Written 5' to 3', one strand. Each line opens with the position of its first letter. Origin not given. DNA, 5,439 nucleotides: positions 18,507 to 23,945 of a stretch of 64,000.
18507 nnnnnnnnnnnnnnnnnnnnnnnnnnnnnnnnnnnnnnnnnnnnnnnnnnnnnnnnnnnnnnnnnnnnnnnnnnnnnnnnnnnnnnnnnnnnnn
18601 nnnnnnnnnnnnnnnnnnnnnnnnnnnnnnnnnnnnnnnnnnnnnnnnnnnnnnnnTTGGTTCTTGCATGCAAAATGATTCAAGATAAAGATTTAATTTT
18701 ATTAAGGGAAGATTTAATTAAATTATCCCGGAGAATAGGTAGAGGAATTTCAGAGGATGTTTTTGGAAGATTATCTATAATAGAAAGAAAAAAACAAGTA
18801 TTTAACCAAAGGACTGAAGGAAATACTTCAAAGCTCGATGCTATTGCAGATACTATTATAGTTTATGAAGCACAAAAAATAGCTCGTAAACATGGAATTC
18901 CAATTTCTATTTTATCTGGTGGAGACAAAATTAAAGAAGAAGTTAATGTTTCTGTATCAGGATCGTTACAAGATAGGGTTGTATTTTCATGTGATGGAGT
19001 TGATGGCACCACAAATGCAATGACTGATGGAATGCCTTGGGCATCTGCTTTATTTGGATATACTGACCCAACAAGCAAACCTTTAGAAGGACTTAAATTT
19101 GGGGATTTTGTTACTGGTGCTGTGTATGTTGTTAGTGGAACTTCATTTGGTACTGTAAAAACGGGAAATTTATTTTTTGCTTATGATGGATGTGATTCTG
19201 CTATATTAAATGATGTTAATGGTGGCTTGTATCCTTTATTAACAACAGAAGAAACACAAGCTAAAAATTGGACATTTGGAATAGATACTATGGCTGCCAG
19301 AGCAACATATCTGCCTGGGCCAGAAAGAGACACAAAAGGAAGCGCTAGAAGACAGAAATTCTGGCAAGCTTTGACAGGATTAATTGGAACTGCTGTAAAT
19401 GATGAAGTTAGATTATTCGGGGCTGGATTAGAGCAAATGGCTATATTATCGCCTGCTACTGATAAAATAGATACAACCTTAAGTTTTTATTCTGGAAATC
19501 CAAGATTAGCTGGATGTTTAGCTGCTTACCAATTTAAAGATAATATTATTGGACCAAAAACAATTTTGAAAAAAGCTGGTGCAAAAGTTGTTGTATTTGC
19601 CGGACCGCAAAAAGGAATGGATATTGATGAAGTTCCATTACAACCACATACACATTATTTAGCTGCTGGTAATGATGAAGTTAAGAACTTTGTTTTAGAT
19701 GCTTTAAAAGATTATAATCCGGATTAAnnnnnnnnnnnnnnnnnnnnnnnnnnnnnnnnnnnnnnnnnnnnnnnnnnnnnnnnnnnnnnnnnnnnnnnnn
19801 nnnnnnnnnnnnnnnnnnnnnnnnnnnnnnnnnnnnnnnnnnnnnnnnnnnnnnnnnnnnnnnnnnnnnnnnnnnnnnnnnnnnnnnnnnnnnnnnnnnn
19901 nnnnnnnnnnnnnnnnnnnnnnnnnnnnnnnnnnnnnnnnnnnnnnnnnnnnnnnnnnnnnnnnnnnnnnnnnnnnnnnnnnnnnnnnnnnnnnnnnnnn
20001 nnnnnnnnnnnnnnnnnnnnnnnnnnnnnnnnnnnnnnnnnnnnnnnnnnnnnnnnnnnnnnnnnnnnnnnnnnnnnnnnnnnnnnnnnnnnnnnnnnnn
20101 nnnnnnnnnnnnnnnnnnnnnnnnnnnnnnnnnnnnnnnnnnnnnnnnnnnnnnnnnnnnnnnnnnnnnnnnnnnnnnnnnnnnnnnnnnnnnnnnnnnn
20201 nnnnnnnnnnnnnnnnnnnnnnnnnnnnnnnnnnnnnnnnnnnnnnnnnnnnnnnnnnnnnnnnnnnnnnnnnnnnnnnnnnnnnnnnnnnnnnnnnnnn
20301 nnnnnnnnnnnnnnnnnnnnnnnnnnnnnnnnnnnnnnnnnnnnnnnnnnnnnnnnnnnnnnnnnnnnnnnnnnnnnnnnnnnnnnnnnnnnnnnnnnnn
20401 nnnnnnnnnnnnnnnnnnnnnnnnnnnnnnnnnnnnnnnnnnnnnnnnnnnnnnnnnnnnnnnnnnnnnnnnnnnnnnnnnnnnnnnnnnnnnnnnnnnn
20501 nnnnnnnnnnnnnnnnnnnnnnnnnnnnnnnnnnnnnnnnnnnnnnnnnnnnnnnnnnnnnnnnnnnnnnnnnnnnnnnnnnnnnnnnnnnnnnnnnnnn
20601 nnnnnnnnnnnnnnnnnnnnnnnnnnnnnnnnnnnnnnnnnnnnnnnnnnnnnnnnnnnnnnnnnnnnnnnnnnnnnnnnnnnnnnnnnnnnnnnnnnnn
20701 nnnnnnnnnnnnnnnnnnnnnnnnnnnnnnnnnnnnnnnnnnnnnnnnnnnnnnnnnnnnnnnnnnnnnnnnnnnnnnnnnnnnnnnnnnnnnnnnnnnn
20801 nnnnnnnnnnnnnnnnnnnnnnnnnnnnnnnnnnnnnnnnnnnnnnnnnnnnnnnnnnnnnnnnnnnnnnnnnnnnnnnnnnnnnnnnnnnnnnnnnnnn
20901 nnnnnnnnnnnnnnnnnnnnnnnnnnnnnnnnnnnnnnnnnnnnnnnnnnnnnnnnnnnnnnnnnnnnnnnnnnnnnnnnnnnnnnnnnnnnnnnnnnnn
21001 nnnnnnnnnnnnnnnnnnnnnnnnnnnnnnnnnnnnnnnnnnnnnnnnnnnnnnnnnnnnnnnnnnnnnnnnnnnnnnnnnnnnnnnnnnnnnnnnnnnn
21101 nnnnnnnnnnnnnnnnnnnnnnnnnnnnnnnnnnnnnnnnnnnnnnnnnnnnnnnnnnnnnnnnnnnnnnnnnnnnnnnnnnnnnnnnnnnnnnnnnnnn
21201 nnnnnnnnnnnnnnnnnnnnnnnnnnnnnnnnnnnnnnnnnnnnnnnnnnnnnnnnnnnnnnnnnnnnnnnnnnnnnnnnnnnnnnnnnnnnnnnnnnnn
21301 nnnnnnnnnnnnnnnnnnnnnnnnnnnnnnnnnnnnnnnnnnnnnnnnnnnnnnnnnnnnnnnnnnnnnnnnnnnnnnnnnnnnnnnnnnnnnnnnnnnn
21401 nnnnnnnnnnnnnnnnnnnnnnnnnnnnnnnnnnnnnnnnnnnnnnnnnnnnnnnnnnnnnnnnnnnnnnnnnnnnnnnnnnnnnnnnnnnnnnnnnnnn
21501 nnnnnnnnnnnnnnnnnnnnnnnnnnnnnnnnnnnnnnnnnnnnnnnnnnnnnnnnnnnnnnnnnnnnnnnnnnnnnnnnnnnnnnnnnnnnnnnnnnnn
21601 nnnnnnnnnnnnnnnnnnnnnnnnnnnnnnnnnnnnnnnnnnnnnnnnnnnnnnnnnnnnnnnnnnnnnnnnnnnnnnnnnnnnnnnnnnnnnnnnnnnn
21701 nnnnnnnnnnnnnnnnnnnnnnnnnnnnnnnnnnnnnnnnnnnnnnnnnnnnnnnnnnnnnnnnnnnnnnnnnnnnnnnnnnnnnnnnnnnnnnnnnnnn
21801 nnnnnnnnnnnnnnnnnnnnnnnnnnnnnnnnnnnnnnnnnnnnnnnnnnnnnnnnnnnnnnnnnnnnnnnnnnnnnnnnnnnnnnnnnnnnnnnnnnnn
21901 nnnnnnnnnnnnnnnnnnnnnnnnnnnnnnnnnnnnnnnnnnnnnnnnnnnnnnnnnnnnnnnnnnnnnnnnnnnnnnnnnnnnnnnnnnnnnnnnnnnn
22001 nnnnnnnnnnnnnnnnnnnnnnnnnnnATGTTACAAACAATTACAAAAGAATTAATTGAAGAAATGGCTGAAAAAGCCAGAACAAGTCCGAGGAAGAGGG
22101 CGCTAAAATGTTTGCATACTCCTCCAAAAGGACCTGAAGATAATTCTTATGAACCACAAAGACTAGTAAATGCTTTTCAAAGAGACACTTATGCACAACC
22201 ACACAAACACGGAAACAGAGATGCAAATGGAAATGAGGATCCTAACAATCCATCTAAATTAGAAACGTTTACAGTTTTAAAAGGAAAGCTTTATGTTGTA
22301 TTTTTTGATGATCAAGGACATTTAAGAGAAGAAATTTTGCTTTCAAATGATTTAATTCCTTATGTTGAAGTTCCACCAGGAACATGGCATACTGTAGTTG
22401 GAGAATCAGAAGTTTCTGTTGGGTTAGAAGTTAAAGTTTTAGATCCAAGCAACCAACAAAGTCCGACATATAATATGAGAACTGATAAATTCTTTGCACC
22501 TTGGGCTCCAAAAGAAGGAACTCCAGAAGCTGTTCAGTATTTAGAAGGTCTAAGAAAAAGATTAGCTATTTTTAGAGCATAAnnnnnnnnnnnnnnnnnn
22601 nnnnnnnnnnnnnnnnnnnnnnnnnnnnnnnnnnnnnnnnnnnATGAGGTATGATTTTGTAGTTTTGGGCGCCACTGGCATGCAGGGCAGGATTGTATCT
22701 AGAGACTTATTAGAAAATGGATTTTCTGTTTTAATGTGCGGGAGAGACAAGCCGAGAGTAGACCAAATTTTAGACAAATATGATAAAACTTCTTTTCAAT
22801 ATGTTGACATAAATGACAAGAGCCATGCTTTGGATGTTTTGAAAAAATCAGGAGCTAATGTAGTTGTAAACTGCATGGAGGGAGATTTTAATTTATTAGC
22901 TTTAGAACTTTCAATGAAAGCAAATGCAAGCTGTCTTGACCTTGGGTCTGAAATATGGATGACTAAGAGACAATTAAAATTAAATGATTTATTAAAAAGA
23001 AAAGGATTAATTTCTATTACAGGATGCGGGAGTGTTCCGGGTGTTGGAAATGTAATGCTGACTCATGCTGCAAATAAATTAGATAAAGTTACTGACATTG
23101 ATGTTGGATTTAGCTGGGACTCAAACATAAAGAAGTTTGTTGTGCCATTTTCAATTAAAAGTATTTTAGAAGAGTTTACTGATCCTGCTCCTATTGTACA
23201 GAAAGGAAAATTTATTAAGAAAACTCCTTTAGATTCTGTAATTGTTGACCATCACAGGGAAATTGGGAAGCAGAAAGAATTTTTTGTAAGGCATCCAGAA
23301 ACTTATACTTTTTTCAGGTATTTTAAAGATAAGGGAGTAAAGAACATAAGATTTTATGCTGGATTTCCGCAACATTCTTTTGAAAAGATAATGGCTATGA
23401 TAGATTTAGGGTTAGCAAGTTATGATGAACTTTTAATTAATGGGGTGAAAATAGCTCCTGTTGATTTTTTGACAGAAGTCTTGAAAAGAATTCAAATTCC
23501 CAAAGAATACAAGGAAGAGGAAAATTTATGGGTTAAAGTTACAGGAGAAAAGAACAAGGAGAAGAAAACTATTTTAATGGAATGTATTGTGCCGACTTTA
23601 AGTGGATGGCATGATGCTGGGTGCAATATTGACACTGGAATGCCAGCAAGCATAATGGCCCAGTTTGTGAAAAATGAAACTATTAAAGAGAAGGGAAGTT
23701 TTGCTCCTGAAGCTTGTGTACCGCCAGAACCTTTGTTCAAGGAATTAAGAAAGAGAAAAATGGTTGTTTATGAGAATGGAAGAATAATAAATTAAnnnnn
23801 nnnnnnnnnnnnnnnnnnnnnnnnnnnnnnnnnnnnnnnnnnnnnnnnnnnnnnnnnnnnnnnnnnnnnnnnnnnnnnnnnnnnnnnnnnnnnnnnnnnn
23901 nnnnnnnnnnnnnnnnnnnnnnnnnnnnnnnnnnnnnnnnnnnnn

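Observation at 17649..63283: Glycan-biosynthesis island of about 45 kb with eight radical SAM enzymes, five of them B12-dependent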

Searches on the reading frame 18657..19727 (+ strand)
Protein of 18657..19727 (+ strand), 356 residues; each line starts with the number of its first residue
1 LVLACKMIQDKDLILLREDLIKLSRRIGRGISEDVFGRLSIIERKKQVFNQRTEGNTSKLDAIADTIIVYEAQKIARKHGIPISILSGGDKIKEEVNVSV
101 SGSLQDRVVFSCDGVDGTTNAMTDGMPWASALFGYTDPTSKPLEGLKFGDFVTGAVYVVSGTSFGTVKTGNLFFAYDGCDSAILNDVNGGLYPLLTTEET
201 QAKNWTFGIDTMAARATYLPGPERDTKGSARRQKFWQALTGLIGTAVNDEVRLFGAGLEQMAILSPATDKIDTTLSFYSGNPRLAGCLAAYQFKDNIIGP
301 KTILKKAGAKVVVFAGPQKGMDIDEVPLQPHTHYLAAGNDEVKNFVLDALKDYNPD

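Call 5: search_protein_families(library=pfam, proteins=[window:18657-19727:+], max_evalue=0.01)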
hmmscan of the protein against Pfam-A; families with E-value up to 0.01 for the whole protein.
window:18657-19727:+ (356 aa): 0 families

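Call 26: search_protein_families(library=ncbifam, proteins=[window:18657-19727:+], max_evalue=0.001)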
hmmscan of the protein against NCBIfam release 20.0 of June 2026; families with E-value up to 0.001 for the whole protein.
window:18657-19727:+ (356 aa): 0 families

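Call 41: search_protein_families(library=pfam, proteins=[window:18657-19727:+], max_evalue=1)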
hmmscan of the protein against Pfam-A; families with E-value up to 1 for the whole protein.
window:18657-19727:+ (356 aa): 1 family
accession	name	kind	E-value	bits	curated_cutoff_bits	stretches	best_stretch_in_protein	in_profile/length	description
PF25479.1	Vts1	-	0.18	11.8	27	1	238-262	19-43/45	RNA-binding protein vts1-like domain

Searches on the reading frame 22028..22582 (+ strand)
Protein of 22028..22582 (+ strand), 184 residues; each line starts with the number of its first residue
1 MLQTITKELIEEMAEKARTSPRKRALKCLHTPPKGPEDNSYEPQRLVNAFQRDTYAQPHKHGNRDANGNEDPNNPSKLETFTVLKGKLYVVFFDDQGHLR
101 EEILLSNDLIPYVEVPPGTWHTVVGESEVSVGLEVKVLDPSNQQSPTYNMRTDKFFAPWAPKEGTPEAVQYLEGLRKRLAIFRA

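Call 5: search_protein_families(library=pfam, proteins=[window:22028-22582:+], max_evalue=0.01)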
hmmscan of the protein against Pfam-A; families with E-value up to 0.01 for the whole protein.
window:22028-22582:+ (184 aa): 2 families
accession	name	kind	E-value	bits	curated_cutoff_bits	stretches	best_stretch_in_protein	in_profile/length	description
PF09313.17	DUF1971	-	0.00037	20.9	23.1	1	81-128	29-74/80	Domain of unknown function (DUF1971)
PF07883.17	Cupin_2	-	0.0041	17.2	27.2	0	74-128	16-61/70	Cupin domain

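Call 66: search_protein_families(library=ncbifam, proteins=[window:22028-22582:+], max_evalue=0.00001)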
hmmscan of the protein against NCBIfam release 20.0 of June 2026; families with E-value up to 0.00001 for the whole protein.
window:22028-22582:+ (184 aa): 1 family
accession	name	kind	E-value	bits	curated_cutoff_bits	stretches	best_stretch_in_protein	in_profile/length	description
TIGR04366.1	cupin_WbuC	subfamily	1.7e-27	95.9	42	1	5-160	2-131/132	WbuC family cupin fold metalloprotein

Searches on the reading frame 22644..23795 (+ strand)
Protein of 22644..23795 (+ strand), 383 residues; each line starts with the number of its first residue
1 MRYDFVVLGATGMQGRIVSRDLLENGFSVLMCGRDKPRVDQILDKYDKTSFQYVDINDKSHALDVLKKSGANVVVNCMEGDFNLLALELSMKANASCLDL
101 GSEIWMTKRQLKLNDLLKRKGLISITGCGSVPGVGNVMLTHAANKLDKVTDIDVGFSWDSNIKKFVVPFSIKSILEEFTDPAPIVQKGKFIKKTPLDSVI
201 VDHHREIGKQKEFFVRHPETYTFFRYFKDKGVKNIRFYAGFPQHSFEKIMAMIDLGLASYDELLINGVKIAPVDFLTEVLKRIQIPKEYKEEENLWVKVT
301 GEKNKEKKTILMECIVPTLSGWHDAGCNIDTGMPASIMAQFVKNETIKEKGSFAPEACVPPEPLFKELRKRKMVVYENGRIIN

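Call 5: search_protein_families(library=pfam, proteins=[window:22644-23795:+], max_evalue=0.01)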
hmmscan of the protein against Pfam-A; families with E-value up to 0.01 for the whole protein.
window:22644-23795:+ (383 aa): 5 families
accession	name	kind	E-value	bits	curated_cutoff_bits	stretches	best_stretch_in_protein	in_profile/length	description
PF16653.10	Sacchrp_dh_C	-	1e-19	72.1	31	1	132-371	4-263/265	Saccharopine dehydrogenase C-terminal domain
PF03435.24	Sacchrp_dh_NADP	-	4.5e-10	40.4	25.1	1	6-123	2-127/129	Saccharopine dehydrogenase NADP binding domain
PF01370.27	Epimerase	-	1.2e-05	25.3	20.9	1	6-77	2-71/240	NAD dependent epimerase/dehydratase family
PF05368.20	NmrA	-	7.2e-05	23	27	1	6-75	6-54/298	NmrA-like family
PF13460.12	NAD_binding_10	-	0.0026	18.1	27.2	1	9-81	1-71/184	NAD(P)H-binding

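Call 9: search_protein_families(library=ncbifam, proteins=[window:22644-23795:+], max_evalue=0.001)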
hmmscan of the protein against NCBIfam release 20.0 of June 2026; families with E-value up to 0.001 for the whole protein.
window:22644-23795:+ (383 aa): 4 families
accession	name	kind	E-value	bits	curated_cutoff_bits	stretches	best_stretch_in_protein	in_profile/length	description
NF043000.1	carsnrspmd_synth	equivalog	8.6e-14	51.6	800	1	108-364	128-387/405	carboxynorspermidine synthase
NF005893.0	PRK07856.1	equivalog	5.2e-05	22.6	255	1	7-101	14-108/255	SDR family oxidoreductase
NF006409.0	PRK08655.1-3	equivalog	0.0003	20.4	310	1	6-57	4-55/290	prephenate dehydrogenase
NF006565.0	PRK09072.1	equivalog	0.00035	20.2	238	1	5-86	8-96/265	SDR family oxidoreductase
